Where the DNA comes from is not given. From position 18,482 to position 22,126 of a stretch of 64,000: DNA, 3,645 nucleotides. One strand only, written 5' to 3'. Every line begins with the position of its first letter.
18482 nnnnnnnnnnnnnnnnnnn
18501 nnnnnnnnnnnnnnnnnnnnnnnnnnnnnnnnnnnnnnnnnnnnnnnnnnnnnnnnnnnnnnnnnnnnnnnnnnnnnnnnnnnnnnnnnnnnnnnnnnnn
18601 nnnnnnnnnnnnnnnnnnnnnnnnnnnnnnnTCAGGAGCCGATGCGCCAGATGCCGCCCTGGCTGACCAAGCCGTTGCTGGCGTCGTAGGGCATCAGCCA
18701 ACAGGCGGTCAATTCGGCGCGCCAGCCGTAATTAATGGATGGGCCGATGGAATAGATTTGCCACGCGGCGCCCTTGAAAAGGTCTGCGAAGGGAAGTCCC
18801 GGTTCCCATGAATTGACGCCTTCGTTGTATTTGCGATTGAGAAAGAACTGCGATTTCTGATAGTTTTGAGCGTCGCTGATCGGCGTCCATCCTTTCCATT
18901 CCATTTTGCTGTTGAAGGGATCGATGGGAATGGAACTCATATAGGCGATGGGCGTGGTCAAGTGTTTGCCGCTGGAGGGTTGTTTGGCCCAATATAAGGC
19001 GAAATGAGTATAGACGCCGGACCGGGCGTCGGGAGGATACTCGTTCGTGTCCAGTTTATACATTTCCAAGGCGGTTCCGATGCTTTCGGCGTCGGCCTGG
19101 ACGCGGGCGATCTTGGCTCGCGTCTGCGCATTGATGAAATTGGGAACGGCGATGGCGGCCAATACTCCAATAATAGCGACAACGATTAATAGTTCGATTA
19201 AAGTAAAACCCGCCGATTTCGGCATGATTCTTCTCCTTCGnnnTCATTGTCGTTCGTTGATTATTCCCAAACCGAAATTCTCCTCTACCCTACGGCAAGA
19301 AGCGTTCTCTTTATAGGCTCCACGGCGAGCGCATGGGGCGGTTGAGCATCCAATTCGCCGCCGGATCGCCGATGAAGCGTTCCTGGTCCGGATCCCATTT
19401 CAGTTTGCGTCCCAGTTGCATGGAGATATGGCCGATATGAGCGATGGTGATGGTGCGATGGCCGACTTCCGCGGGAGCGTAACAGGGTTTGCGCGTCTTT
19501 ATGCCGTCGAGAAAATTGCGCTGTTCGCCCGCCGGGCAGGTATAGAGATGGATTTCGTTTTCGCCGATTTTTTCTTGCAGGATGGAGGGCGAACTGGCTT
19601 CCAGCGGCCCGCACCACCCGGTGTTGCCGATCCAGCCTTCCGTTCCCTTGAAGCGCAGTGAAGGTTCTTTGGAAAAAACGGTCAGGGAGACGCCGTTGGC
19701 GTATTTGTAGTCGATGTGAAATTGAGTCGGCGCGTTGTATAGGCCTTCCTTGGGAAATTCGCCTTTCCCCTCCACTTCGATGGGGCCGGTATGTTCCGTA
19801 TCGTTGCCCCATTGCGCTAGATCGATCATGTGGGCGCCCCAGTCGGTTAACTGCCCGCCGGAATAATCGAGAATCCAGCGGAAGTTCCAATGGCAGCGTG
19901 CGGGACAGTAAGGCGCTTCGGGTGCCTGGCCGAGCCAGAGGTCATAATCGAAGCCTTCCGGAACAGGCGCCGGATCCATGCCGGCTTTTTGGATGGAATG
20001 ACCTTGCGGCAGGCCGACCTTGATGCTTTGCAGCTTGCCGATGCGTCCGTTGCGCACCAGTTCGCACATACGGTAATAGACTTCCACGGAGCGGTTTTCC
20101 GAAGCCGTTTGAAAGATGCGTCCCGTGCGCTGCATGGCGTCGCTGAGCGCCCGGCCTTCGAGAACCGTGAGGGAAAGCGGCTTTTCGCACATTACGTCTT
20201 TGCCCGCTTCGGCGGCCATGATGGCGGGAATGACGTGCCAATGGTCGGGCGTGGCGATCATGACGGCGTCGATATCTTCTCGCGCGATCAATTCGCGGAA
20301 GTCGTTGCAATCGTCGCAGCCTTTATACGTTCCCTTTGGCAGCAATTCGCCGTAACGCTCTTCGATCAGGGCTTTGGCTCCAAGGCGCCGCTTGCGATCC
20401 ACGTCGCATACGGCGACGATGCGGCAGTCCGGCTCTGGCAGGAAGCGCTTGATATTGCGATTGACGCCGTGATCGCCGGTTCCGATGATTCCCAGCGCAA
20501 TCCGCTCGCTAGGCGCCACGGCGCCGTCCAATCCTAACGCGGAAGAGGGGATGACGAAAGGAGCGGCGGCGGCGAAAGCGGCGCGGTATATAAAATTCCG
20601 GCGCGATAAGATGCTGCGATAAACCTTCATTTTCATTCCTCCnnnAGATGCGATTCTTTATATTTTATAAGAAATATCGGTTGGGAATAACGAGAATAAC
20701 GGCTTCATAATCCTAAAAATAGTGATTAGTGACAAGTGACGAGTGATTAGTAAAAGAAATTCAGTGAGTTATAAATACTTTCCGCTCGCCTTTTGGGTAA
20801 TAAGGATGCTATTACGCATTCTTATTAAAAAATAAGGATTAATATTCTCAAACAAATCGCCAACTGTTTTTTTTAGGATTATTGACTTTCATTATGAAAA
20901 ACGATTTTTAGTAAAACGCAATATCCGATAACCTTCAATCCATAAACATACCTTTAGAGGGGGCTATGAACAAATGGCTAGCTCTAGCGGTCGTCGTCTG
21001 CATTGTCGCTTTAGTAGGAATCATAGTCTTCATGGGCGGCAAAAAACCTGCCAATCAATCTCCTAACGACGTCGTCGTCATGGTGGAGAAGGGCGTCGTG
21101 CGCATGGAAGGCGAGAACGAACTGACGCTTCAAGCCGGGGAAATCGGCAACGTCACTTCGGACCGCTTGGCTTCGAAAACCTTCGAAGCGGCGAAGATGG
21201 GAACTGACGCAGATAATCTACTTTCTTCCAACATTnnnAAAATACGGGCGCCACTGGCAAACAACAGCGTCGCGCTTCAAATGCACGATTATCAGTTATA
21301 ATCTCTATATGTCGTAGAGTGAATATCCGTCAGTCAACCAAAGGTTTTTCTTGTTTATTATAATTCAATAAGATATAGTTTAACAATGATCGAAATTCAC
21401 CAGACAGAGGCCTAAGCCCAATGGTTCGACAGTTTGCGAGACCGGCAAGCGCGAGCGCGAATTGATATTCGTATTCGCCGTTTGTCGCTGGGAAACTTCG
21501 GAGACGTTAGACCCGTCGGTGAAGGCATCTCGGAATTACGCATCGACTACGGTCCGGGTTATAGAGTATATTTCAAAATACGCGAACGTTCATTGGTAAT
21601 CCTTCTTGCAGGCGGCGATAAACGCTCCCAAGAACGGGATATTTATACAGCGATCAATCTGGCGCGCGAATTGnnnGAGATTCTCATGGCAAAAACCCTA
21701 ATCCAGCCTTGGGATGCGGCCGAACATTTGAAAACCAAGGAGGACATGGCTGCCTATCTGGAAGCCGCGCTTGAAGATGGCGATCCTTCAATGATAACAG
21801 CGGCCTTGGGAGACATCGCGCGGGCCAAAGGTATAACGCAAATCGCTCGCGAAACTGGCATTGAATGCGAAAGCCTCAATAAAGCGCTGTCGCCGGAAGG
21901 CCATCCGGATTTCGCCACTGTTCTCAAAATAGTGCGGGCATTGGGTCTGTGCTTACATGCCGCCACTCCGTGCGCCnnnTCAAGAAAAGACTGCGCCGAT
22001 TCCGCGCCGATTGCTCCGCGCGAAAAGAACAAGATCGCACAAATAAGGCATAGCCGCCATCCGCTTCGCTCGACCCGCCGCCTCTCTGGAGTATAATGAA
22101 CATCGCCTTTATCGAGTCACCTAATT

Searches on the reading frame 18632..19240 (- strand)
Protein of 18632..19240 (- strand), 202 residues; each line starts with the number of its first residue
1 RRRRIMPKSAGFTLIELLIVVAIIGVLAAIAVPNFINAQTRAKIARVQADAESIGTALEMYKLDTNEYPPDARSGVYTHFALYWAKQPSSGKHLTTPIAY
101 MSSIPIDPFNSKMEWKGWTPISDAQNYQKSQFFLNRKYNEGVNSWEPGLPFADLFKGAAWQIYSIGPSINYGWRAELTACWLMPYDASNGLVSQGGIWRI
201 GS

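Call 46: search_protein_families(library=pfam, proteins=[window:18632-19240:-], max_evalue=0.01)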
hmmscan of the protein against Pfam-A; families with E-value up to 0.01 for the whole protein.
window:18632-19240:- (202 aa): 2 families
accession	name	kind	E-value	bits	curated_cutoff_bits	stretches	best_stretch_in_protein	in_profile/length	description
PF07963.17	N_methyl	-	2.7e-09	36.7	21.2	1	6-32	1-27/27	Prokaryotic N-terminal methylation motif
PF08334.16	T2SSG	-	3.1e-06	27.6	21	1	35-114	2-75/108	Type II secretion system (T2SS), protein G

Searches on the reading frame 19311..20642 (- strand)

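Call 46: search_protein_families(library=pfam, proteins=[window:19311-20642:-], max_evalue=0.01)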
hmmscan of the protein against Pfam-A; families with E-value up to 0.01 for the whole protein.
window:19311-20642:- (443 aa): 3 families
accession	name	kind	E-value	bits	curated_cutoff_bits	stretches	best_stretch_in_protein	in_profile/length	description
PF19051.5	GFO_IDH_MocA_C2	-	2.4e-34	119.5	23.3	1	219-442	40-253/254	Oxidoreductase family, C-terminal alpha/beta domain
PF01408.29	GFO_IDH_MocA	-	1.2e-16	62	24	1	50-179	3-118/120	Oxidoreductase family, NAD-binding Rossmann fold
PF22725.1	GFO_IDH_MocA_C3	-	6e-07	29.9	27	1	251-323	34-101/124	GFO/IDH/MocA C-terminal domain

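Call 58: search_protein_families(library=padloc, proteins=[window:19311-20642:-], max_evalue=0.01)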
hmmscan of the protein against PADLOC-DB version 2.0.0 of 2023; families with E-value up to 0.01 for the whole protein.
window:19311-20642:- (443 aa): 0 families

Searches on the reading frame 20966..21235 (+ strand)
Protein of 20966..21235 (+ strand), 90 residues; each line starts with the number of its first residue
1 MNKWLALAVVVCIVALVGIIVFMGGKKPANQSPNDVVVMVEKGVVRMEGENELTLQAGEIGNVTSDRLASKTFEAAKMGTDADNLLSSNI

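Call 46: search_protein_families(library=pfam, proteins=[window:20966-21235:+], max_evalue=0.01)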
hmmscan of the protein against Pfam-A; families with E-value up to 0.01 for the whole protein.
window:20966-21235:+ (90 aa): 0 families

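Call 58: search_protein_families(library=padloc, proteins=[window:20966-21235:+], max_evalue=0.01)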
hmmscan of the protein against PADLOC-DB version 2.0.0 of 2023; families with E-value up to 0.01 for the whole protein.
window:20966-21235:+ (90 aa): 0 families

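Call 59: search_protein_families(library=ncbifam, proteins=[window:20966-21235:+], max_evalue=0.001)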
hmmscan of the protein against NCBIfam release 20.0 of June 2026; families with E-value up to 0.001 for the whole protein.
window:20966-21235:+ (90 aa): 1 family
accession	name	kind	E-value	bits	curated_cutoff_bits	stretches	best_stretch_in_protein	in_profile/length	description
NF004487.0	PRK05815.3-5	equivalog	0.0004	19.8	224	1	3-48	26-72/269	F0F1 ATP synthase subunit A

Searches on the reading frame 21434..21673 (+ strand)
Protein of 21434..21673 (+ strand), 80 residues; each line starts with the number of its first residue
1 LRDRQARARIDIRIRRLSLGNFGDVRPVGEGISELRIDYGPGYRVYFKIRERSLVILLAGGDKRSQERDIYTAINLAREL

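Call 3: search_protein_families(library=pfam, proteins=[window:21434-21673:+], max_evalue=1)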
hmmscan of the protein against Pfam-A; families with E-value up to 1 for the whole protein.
window:21434-21673:+ (80 aa): 1 family
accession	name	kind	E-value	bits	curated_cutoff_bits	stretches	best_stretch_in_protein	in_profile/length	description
PF05973.20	Gp49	-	3.5e-05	24.2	23.9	1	6-67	10-76/90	Phage derived protein Gp49-like (DUF891)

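Call 4: search_protein_families(library=padloc, proteins=[window:21434-21673:+], max_evalue=1)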
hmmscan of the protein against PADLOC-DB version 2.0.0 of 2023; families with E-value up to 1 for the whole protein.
window:21434-21673:+ (80 aa): 1 family
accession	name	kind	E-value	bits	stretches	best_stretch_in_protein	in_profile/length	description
PDLC03897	NsnC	-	0.05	11.3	1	32-80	244-294/298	-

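Call 5: search_protein_families(library=ncbifam, proteins=[window:21434-21673:+], max_evalue=1)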
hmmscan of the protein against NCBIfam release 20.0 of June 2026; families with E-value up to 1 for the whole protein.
window:21434-21673:+ (80 aa): 1 family
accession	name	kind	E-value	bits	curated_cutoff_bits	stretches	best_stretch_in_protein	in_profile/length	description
TIGR02683.1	upstrm_HI1419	hypoth_equivalog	1e-33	115.5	62.85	1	1-79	16-94/95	type II toxin-antitoxin system RelE/ParE family toxin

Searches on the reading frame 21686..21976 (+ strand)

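Call 3: search_protein_families(library=pfam, proteins=[window:21686-21976:+], max_evalue=1)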
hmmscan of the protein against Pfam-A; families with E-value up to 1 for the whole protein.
window:21686-21976:+ (97 aa): 3 families
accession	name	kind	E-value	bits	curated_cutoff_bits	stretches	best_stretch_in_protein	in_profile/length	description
PF21716.3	dnstrm_HI1420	-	3.3e-28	97.8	27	1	6-92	2-88/90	Probable addiction module antidote protein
PF06892.16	Phage_CP76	-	0.024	15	26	1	38-84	4-55/146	Phage regulatory protein CII (CP76)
PF01381.28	HTH_3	-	0.075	13.5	23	1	47-87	7-49/55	Helix-turn-helix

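Call 4: search_protein_families(library=padloc, proteins=[window:21686-21976:+], max_evalue=1)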
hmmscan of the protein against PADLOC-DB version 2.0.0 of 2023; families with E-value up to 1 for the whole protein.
window:21686-21976:+ (97 aa): 0 families

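Call 5: search_protein_families(library=ncbifam, proteins=[window:21686-21976:+], max_evalue=1)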
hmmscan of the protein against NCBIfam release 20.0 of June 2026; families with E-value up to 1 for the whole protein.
window:21686-21976:+ (97 aa): 3 families
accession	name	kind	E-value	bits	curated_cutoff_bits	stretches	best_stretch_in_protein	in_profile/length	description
TIGR02684.1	dnstrm_HI1420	hypoth_equivalog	2.5e-34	117.3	53.7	1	6-92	2-88/89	addiction module antidote protein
NF048016.1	antoxin_DhiA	equivalog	2.4e-05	24.8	200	1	23-85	89-156/160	type II toxin-antitoxin system antitoxin DhiA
NF038310.1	lysogeny_AimR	equivalog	0.29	10.1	70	1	51-86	13-48/365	AimR family lysis-lysogeny pheromone receptor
